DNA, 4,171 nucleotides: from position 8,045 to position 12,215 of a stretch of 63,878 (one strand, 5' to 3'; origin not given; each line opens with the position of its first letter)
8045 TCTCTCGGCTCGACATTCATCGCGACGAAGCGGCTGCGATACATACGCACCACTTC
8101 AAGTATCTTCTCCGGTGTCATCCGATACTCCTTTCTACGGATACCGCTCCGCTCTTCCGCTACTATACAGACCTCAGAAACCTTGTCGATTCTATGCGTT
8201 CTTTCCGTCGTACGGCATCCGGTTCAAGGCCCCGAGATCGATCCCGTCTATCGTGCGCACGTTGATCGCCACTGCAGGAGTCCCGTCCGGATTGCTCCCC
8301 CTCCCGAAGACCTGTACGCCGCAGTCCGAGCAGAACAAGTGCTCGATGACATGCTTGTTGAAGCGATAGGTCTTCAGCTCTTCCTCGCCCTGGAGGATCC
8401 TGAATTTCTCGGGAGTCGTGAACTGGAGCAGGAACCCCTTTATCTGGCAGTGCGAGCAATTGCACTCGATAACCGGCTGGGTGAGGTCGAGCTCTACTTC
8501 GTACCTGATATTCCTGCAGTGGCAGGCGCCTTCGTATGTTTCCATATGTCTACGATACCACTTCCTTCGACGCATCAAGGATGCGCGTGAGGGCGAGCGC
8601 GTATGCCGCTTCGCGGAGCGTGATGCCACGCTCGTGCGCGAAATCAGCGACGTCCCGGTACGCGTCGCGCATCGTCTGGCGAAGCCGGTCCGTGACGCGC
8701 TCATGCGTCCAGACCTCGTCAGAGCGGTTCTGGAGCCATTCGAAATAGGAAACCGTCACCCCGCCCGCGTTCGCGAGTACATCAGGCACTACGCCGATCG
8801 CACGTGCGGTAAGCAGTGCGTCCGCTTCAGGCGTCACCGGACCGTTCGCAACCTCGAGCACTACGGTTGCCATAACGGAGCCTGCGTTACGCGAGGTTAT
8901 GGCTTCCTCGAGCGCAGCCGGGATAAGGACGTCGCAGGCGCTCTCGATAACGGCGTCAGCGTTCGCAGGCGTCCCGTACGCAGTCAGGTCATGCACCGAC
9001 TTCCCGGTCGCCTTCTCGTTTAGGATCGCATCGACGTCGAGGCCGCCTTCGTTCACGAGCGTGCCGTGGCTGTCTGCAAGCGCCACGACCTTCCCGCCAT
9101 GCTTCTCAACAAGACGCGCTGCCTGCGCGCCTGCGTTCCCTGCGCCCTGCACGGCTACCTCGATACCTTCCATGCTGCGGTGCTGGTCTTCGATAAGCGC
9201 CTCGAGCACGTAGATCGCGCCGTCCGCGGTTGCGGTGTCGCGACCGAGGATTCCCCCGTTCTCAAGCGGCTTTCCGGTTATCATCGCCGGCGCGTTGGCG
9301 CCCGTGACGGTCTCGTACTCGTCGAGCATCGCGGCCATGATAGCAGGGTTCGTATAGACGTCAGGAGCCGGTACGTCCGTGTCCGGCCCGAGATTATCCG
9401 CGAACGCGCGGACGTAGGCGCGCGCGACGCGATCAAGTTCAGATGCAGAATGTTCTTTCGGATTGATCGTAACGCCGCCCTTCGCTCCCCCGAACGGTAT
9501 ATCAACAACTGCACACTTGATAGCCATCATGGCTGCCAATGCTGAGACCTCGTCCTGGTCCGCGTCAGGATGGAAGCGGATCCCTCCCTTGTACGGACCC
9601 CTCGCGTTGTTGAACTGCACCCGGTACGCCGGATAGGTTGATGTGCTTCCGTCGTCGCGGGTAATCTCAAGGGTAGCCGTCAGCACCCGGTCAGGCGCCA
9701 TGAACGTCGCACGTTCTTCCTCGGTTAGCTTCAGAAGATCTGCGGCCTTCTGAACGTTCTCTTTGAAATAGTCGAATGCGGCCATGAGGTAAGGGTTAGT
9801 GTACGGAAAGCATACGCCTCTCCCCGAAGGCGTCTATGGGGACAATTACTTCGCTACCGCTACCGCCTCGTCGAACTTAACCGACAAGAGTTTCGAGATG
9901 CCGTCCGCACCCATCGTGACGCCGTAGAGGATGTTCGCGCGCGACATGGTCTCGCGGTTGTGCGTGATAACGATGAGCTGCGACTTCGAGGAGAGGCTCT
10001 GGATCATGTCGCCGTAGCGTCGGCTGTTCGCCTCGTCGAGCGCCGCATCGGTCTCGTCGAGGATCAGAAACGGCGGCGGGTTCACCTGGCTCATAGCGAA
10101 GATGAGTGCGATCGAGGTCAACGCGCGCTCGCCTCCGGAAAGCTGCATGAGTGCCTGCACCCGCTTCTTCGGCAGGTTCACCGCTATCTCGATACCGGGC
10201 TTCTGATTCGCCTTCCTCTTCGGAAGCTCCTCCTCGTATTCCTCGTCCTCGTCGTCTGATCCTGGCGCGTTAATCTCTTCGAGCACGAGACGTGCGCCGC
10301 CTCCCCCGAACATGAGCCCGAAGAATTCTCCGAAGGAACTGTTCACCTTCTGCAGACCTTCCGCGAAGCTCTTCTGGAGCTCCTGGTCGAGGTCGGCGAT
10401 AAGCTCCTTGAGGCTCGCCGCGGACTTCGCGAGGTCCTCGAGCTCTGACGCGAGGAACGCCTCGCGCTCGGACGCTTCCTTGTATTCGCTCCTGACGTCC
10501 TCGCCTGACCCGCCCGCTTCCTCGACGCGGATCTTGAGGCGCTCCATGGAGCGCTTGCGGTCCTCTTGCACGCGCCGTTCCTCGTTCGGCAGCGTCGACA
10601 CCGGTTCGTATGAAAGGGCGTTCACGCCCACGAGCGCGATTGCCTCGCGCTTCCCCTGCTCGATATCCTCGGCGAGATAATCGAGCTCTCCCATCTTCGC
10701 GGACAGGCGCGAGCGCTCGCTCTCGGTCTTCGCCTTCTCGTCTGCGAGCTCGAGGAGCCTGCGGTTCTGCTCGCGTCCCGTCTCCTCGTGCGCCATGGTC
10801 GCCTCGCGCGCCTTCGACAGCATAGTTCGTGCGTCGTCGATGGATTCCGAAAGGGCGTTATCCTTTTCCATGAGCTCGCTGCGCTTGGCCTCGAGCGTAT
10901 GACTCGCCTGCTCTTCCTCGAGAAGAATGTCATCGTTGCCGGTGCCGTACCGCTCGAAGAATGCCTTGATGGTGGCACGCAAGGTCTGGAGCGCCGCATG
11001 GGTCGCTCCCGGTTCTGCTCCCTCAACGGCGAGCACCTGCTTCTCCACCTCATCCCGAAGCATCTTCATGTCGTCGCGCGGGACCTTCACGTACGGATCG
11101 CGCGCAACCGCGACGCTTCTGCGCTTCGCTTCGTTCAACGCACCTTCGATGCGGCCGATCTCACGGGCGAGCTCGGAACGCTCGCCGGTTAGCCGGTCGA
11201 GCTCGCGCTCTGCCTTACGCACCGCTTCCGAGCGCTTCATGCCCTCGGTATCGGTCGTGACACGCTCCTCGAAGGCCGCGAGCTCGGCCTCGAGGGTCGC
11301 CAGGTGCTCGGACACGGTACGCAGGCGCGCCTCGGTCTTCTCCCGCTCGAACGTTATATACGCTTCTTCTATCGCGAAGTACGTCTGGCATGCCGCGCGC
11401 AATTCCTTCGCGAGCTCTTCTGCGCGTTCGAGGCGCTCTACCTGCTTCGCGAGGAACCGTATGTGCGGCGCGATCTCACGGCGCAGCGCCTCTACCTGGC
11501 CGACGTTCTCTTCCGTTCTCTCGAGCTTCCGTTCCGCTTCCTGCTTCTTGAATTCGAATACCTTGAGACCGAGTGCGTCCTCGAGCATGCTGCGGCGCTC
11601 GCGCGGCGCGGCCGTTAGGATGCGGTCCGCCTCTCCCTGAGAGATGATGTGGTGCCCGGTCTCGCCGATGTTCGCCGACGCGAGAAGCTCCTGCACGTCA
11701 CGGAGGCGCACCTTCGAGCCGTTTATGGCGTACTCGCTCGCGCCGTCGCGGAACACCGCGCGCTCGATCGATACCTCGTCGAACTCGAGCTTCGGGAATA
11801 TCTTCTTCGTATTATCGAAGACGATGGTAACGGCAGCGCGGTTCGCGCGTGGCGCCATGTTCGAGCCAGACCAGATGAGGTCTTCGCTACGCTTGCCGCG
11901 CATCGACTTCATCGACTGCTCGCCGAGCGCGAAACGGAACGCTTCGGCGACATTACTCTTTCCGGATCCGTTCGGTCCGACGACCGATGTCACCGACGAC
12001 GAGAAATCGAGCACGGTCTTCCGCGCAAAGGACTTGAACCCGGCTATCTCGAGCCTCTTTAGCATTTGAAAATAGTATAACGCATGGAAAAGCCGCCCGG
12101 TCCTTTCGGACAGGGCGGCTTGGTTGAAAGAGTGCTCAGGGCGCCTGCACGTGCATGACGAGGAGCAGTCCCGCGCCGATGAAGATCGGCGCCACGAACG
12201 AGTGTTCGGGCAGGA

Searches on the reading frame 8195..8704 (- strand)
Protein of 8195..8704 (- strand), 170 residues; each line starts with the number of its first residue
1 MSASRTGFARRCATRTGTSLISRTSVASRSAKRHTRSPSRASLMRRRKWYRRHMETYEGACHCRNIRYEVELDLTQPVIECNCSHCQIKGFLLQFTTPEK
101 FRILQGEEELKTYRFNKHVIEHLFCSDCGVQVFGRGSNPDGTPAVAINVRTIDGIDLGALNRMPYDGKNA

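Call 50: search_protein_families(library=pfam, proteins=[window:8195-8704:-], max_evalue=0.0001)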
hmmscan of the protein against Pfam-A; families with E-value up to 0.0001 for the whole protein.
window:8195-8704:- (170 aa): 1 family
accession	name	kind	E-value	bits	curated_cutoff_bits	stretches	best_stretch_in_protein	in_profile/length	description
PF04828.22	GFA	-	1.3e-14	54.7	24.3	1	56-153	1-100/115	Glutathione-dependent formaldehyde-activating enzyme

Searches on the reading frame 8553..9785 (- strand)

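Call 48: search_protein_families(library=pfam, proteins=[window:8553-9785:-], max_evalue=0.0001)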
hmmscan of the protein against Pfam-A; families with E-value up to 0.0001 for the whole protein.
window:8553-9785:- (411 aa): 2 families
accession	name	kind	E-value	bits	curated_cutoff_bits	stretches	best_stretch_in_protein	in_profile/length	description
PF00208.27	ELFV_dehydrog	-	5.6e-68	229.7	23.4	1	177-407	1-238/241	Glutamate/Leucine/Phenylalanine/Valine dehydrogenase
PF02812.23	ELFV_dehydrog_N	-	5.8e-50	168.8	25.3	1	31-158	1-128/129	Glu/Leu/Phe/Val dehydrogenase, dimerisation domain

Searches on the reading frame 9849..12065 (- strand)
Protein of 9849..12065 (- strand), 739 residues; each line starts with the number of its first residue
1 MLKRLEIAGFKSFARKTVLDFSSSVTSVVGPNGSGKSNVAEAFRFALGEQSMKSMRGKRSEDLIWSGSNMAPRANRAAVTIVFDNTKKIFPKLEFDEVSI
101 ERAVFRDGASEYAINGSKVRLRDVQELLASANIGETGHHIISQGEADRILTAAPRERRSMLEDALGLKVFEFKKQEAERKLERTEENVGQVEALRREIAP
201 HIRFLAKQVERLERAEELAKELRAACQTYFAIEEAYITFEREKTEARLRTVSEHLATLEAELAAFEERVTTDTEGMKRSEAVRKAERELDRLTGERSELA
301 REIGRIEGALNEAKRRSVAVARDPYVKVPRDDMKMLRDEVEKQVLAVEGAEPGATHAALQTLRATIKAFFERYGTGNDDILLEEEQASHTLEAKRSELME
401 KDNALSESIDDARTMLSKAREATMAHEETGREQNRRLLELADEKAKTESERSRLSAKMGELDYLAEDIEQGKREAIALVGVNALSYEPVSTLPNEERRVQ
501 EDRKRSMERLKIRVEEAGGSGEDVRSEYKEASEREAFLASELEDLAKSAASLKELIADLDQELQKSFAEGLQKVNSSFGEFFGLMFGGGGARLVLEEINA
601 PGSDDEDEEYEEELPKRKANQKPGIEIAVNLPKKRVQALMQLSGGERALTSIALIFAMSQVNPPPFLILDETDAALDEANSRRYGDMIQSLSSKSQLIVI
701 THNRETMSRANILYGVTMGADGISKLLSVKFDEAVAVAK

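Call 48: search_protein_families(library=pfam, proteins=[window:9849-12065:-], max_evalue=0.0001)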
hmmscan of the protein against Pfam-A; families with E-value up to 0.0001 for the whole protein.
window:9849-12065:- (739 aa): 5 families
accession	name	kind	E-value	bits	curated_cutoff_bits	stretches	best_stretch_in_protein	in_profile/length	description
PF02463.25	SMC_N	-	2.5e-69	233.5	40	1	1-724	1-219/220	RecF/RecN/SMC N terminal domain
PF13476.12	AAA_23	-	2.5e-17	64.6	27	1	4-261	1-199/201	AAA domain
PF13304.12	AAA_21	-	5.6e-13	50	27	2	473-705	70-301/304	AAA domain, putative AbiEii toxin, Type IV TA system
PF13175.12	AAA_15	-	3.1e-10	40.7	32.1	1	1-69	1-55/374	AAA ATPase domain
PF00005.33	ABC_tran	-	7.3e-08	33.5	25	0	24-149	12-117/137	ABC transporter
